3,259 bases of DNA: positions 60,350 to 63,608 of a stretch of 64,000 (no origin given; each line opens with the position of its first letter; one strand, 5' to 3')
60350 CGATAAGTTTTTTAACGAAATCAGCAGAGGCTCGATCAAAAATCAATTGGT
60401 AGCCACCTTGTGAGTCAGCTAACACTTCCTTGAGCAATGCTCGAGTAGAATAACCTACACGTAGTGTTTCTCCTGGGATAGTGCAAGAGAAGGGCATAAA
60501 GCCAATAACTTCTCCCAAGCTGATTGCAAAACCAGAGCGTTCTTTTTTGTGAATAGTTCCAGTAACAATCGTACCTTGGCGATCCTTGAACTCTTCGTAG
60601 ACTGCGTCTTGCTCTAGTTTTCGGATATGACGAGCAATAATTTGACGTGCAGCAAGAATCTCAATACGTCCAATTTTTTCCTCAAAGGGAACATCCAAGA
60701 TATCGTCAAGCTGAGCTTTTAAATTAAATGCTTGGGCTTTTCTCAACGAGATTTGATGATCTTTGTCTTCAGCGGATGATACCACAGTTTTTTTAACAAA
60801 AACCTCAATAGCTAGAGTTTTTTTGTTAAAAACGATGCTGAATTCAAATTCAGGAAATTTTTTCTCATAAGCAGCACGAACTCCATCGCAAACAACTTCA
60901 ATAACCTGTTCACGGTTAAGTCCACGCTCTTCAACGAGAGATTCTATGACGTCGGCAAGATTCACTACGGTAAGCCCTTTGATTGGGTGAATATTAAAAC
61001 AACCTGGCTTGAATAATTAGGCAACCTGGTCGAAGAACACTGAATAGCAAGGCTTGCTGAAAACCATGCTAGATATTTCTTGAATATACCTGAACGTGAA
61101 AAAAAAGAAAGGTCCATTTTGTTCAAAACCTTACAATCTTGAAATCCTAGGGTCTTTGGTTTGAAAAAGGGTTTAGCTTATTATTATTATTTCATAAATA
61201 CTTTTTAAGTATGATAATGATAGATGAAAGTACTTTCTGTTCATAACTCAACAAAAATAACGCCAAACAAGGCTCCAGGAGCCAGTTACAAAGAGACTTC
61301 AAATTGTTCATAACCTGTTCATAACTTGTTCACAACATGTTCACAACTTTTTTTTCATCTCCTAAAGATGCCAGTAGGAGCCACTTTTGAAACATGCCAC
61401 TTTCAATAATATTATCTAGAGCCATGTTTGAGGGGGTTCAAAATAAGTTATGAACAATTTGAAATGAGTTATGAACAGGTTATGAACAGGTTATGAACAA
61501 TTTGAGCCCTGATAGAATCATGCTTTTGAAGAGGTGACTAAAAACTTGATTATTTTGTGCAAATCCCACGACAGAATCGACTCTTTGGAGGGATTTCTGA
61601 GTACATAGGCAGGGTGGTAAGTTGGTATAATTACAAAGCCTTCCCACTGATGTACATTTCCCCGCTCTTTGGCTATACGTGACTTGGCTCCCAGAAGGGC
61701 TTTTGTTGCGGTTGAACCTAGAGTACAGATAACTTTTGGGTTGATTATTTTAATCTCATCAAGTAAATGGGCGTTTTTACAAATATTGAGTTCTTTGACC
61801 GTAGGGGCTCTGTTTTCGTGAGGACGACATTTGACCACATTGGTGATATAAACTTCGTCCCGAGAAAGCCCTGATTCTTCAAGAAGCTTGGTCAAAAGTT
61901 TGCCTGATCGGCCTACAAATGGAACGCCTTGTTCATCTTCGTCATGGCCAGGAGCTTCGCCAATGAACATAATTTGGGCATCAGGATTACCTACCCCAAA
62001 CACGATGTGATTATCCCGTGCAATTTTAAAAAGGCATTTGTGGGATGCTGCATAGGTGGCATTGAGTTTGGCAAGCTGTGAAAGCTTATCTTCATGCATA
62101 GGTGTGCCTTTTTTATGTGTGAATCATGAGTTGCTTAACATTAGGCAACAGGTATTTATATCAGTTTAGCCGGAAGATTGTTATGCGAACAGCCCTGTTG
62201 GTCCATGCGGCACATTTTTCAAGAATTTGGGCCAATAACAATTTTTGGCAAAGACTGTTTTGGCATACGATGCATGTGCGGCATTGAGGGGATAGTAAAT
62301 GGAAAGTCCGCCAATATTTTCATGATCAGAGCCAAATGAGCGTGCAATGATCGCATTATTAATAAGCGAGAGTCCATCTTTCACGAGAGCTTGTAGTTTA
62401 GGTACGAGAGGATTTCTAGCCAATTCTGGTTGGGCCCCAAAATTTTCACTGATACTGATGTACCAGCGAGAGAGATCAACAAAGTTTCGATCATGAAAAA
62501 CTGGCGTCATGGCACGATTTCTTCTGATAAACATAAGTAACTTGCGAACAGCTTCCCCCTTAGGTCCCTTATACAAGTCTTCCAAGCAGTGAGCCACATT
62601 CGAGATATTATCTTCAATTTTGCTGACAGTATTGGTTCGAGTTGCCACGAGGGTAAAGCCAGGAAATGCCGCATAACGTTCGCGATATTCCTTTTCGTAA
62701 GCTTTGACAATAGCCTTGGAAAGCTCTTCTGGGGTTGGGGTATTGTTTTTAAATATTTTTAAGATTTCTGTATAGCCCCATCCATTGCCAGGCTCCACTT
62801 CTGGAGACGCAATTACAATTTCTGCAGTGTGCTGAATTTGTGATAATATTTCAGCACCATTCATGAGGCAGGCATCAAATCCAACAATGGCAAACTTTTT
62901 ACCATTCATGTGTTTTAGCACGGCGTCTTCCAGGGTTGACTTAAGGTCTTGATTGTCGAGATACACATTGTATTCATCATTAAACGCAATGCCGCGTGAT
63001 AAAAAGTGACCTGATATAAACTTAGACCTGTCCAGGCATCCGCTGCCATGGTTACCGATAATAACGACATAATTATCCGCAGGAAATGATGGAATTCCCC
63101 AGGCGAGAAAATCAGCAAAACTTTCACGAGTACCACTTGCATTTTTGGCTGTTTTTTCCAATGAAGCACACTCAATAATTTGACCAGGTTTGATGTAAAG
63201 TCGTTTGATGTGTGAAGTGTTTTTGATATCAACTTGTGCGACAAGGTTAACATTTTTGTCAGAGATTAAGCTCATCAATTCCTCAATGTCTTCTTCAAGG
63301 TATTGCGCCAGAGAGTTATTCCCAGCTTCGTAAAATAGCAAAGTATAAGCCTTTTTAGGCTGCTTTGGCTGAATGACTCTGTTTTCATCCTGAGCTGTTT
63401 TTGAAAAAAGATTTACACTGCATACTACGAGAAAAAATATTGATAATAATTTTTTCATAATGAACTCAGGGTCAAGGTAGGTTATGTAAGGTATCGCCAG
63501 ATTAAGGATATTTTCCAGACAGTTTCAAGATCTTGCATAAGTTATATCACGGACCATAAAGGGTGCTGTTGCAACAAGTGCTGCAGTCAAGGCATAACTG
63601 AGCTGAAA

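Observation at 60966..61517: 550-bp noncoding region upstream of nusA (rimP absent) containing phased iteron-like decamer arrays in inverted orientation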

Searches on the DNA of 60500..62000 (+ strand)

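Call 10: search_rna_families(source=window, start=60500, end=62000, threshold=evalue, max_evalue=1)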
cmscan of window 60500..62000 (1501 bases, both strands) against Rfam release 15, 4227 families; matches with E-value up to 1: 6.
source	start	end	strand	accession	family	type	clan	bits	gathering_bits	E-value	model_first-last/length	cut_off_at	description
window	61285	61519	+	RF00885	MIR821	Gene; miRNA;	-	39.3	249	2.6e-05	1-275/275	no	MIR821 microRNA precursor family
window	61300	61504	-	RF00885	MIR821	Gene; miRNA;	-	35.9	249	0.00015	86-190/275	no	MIR821 microRNA precursor family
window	61310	61483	+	RF04205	MIR2606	Gene; miRNA;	-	35.6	139.7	0.0031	1-165/165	no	MIR2606 microRNA precursor family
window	61299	61503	-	RF04130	MIR7996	Gene; miRNA;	-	28.6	119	0.013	1-190/190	no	MIR7996 microRNA precursor family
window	61316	61500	+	RF04174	MIR4208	Gene; miRNA;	-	23.6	140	0.86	1-191/191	no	MIR4208 microRNA precursor family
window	61059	61093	+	RF01172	sn2343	Gene; snRNA; snoRNA; CD-box;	-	18.4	60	0.41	40-74/78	no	Small nucleolar RNA sn2343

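Call 51: search_dna_similar(query=window:61170-61520:+, collection=plasmids, mode=distant, max_rows=8)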
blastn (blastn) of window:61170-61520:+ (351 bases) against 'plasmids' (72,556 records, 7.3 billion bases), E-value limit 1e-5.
No match.

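Call 52: search_dna_similar(query=window:61170-61520:+, collection=phages, mode=distant, max_rows=8)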
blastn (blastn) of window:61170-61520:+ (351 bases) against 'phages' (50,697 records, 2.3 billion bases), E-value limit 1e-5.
No match.

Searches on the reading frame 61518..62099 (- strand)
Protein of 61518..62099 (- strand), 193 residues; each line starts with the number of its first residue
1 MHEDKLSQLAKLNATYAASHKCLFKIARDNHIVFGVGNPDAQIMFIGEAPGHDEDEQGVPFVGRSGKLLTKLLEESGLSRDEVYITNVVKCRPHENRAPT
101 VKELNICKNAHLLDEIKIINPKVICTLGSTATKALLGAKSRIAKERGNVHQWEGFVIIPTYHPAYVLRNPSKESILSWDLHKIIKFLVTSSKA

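Call 37: search_protein_families(library=pfam, proteins=[window:61518-62099:-], max_evalue=0.0001)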
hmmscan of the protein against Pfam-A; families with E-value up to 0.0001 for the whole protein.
window:61518-62099:- (193 aa): 1 family
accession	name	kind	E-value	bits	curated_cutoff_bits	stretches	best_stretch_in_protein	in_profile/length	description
PF03167.25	UDG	-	8.9e-42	142.9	24.3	1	34-175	1-128/141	Uracil DNA glycosylase superfamily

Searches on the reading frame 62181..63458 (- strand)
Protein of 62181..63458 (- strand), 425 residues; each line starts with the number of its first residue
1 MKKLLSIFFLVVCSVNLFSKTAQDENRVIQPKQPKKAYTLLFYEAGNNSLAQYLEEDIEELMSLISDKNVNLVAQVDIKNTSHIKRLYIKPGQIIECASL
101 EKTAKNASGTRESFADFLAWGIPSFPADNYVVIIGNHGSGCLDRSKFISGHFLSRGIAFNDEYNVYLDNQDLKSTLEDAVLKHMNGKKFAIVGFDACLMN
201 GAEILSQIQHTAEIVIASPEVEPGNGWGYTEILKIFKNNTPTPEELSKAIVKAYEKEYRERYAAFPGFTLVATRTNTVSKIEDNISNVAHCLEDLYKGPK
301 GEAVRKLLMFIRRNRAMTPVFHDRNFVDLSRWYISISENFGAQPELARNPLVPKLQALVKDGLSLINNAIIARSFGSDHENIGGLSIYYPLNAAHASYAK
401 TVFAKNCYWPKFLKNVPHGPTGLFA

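Call 8: find_encoding_contigs(protein=window:62181-63458:-, flank=10000, max_places=6)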
Protein window:62181-63458:- (425 aa): 4 contigs read that carry it; 3 places shown.
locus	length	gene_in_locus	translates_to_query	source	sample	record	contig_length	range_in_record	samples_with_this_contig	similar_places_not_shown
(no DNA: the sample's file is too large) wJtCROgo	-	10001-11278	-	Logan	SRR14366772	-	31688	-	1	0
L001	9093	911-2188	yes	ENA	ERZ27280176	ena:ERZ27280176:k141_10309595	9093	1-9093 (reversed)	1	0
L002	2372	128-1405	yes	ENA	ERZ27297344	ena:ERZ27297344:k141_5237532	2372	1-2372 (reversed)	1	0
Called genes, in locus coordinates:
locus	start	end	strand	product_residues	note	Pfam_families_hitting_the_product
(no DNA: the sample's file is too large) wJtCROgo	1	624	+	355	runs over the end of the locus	-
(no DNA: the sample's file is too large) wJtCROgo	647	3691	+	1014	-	PF21305:type_II_gspD_N0, PF03958:Secretin_N (weak), PF00263:Secretin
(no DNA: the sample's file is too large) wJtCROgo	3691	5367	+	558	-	PF11104:PilM_2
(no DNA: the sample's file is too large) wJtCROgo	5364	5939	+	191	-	-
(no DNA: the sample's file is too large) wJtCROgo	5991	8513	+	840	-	PF21305:type_II_gspD_N0 (weak), PF03958:Secretin_N (faint), PF00263:Secretin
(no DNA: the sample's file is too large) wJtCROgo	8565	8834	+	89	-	PF02699:YajC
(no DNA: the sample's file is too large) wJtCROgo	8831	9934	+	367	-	PF03772:Competence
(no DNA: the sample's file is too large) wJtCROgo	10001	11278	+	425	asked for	PF03415:Peptidase_C11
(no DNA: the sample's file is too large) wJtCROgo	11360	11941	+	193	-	PF03167:UDG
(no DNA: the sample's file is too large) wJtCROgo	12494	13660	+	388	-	PF08529:NusA_N, PF13184:KH_NusA_1st, PF07650:KH_2 (weak), PF26594:KH_NusA_2nd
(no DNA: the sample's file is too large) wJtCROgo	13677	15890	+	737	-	PF04760:IF2_N, PF00009:GTP_EFTU, PF00071:Ras (weak), PF01926:MMR_HSR1, PF10662:PduV-EutP (weak), PF22042:EF-G_D2, PF11987:IF-2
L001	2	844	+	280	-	?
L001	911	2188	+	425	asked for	PF03415:Peptidase_C11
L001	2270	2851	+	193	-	PF03167:UDG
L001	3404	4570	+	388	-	PF08529:NusA_N, PF13184:KH_NusA_1st, PF07650:KH_2 (weak), PF26594:KH_NusA_2nd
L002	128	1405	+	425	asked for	PF03415:Peptidase_C11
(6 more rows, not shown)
